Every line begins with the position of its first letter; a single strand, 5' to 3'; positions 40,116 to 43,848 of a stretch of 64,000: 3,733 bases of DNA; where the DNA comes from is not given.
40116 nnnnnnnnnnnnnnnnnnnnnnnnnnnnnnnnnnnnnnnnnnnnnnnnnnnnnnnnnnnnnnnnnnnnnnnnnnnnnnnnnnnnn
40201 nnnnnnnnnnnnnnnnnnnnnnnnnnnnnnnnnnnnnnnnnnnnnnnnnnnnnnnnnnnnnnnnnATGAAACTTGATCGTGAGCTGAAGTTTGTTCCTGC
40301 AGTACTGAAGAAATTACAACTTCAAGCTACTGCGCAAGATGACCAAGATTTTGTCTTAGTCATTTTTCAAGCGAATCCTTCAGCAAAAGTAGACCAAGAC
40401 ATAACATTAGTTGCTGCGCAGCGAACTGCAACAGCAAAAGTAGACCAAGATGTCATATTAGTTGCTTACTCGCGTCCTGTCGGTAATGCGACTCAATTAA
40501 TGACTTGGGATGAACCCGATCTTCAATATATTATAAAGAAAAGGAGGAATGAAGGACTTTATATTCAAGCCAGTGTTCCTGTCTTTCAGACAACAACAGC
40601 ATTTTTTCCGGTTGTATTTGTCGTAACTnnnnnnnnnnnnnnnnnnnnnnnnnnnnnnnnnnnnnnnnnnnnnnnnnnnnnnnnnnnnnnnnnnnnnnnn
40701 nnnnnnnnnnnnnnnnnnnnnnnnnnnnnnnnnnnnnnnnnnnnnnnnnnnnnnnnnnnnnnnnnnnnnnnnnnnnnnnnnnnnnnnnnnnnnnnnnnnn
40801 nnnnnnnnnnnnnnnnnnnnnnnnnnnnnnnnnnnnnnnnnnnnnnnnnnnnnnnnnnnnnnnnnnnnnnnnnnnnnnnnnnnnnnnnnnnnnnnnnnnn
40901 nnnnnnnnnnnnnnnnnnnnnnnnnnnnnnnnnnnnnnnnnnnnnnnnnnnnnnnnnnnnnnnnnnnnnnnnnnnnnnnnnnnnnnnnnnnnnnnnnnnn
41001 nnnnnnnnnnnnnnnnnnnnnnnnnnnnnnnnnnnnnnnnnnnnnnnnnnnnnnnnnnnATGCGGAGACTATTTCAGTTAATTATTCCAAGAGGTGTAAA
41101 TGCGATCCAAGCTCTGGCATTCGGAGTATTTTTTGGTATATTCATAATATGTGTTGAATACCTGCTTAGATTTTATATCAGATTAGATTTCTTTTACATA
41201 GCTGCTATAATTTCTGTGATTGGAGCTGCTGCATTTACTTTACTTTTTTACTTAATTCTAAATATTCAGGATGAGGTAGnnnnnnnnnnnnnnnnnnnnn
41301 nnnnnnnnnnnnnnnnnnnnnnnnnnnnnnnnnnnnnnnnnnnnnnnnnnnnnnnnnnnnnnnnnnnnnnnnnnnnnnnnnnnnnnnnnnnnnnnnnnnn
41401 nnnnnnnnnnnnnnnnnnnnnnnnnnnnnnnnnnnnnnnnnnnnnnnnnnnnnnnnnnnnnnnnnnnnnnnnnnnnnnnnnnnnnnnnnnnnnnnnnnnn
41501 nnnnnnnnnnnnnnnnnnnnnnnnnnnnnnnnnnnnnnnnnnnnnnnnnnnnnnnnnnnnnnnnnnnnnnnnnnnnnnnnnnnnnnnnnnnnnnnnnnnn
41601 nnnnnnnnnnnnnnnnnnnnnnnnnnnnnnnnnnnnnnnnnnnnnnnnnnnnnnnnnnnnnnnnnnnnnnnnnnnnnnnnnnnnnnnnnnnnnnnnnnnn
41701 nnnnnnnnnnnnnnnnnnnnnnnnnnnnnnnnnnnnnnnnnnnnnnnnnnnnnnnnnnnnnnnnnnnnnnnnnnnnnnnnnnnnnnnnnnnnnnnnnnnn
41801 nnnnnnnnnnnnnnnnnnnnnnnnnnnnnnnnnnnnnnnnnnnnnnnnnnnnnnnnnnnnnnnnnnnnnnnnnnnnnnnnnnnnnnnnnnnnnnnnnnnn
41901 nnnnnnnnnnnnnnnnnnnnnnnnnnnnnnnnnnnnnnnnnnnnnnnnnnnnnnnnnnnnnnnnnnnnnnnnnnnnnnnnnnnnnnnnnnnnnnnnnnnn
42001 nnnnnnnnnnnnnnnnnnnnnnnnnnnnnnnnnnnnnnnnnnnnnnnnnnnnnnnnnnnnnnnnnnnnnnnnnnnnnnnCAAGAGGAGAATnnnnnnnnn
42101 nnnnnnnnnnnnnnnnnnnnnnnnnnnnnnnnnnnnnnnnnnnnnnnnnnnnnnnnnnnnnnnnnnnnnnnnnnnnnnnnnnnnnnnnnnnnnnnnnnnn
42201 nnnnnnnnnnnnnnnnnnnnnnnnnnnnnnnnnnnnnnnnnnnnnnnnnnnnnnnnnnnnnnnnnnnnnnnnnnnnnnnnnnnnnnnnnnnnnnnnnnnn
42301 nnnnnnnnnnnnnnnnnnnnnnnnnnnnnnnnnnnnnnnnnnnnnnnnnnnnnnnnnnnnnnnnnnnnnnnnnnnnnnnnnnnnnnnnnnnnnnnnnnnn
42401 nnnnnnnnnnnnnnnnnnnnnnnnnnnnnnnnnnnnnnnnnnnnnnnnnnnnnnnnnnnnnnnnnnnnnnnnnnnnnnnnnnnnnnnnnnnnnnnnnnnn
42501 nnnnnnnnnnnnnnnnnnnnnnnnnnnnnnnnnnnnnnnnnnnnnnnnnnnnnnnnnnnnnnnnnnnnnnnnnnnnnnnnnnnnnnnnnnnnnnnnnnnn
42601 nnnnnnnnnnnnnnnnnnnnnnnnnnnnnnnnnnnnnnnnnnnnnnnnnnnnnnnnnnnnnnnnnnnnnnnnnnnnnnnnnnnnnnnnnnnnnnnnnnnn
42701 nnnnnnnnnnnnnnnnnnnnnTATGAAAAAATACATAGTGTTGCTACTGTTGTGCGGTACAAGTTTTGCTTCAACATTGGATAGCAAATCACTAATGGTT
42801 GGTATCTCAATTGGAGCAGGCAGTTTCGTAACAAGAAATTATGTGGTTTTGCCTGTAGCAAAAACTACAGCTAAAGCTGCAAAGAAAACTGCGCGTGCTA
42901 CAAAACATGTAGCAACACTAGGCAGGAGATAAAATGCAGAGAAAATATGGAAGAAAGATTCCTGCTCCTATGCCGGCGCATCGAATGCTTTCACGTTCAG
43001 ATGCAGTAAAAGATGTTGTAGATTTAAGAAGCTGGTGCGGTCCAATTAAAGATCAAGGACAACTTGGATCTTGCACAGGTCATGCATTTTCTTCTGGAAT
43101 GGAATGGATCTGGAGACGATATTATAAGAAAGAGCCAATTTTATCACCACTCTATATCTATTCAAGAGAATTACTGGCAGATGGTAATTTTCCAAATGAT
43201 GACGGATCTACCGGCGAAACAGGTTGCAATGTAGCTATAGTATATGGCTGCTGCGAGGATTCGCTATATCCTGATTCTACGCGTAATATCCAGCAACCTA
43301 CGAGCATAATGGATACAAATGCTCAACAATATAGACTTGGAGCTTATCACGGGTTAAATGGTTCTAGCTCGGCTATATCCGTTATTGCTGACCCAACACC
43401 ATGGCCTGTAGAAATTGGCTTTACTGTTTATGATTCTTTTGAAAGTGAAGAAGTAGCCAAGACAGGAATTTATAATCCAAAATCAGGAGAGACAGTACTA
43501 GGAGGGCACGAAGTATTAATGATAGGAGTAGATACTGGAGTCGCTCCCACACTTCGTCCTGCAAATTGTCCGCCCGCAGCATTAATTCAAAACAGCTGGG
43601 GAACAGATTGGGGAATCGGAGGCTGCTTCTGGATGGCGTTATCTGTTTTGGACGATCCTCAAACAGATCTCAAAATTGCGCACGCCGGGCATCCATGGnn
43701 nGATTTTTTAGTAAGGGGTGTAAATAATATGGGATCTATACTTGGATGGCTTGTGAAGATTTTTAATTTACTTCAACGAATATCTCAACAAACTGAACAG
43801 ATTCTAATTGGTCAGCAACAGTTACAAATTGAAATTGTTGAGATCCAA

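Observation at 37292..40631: Tail-fiber locus: two small paralogous proteins with 54-bp tandem repeats bracket two paralogous ~440-aa fibers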

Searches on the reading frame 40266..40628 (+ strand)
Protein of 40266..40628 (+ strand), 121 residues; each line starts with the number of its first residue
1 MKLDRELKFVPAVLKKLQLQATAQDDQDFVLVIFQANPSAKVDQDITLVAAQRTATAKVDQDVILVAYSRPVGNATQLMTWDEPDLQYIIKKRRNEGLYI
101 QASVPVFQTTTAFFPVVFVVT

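Call 7: search_protein_families(library=pfam, proteins=[window:40266-40628:+], max_evalue=0.1)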
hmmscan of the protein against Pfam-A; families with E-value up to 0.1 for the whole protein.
window:40266-40628:+ (121 aa): 1 family
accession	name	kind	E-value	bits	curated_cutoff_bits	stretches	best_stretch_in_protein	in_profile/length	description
PF01250.22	Ribosomal_S6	-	0.094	13.3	27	0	73-104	33-63/90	Ribosomal protein S6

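Call 8: search_protein_families(library=phrogs, proteins=[window:40266-40628:+], max_evalue=0.1)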
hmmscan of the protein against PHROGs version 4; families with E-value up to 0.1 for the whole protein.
window:40266-40628:+ (121 aa): 0 families

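Call 62: predict_structure(alignment_id=A6)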
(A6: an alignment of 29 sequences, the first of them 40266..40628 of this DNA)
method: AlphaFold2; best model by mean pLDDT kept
length: 121 residues; sequences in the alignment: 29
mean_pLDDT: 54.8   pTM: 0.23
mean pLDDT of the five models: 54.8, 54.0, 51.9, 50.8, 50.4
residues with pLDDT >= 90: 0; 70-90: 2; 50-70: 92; < 50: 27
segments of 3 or more residues with pLDDT < 50: 1-3, 12-18, 23-28
pLDDT, mean of each block of 10 residues (from residue 1): 50 48 49 53 52 55 57 57 58 56 59 63 65
secondary structure, 60 per line:
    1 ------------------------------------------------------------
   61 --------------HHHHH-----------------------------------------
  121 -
elements in order: H75-79

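Call 72: search_solved_structures(query=A6, max_evalue=10, show_alignments=3)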
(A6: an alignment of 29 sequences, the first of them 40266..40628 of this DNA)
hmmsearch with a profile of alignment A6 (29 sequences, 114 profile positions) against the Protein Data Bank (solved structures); distinct sequences matched with E-value up to 10: 0.

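Call 87: search_protein_families(library=ncbifam, proteins=[window:40266-40628:+], max_evalue=0.01)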
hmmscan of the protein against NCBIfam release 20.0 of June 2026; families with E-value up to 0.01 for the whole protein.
window:40266-40628:+ (121 aa): 0 families

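Call 91: find_homologous_proteins(query=A6, max_evalue=0.001)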
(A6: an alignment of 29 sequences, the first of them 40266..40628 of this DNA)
Query A6 (29 sequences) (121 aa, profile of the alignment): 37 proteins with E <= 0.001 among 6760 candidates.
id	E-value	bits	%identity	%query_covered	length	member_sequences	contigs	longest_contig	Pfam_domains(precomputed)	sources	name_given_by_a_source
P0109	4.1e-44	167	39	93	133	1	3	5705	-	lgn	-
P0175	2.0e-37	145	36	37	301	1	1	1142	PF11041.14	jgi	jgi:hypothetical protein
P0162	1.3e-36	143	39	38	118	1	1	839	-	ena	-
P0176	4.3e-35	138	39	37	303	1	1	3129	PF11041.14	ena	-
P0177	1.6e-34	136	48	37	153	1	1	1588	-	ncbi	-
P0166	3.8e-34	135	34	37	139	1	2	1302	-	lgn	-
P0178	6.4e-34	134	48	37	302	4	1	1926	PF11041.14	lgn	-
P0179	2.3e-29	119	41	37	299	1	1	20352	PF11041.14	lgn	-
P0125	4.0e-29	119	39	49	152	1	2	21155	-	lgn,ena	-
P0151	1.5e-28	117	39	26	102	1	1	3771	-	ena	-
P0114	1.5e-28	117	41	40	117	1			-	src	-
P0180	1.1e-26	111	46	37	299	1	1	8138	PF11041.14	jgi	jgi:hypothetical protein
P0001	1.8e-26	110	100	100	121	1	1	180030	-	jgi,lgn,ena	-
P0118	3.4e-26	109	40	36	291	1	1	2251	PF11041.14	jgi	jgi:hypothetical protein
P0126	6.4e-26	108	37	40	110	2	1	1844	-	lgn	-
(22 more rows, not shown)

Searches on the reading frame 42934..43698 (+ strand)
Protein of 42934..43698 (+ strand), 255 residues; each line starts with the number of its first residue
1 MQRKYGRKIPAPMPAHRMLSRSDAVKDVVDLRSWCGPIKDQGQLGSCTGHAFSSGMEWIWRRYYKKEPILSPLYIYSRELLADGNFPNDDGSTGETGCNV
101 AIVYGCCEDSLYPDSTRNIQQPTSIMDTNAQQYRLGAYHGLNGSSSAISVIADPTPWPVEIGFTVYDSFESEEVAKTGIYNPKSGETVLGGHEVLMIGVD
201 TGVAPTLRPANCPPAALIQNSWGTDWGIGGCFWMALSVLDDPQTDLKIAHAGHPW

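Call 36: search_protein_families(library=pfam, proteins=[window:42934-43698:+], max_evalue=0.001)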
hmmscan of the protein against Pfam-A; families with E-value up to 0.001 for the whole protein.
window:42934-43698:+ (255 aa): 1 family
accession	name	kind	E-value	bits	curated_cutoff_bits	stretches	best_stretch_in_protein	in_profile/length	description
PF00112.29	Peptidase_C1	-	2.9e-09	37.8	20.7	1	29-235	5-203/220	Papain family cysteine protease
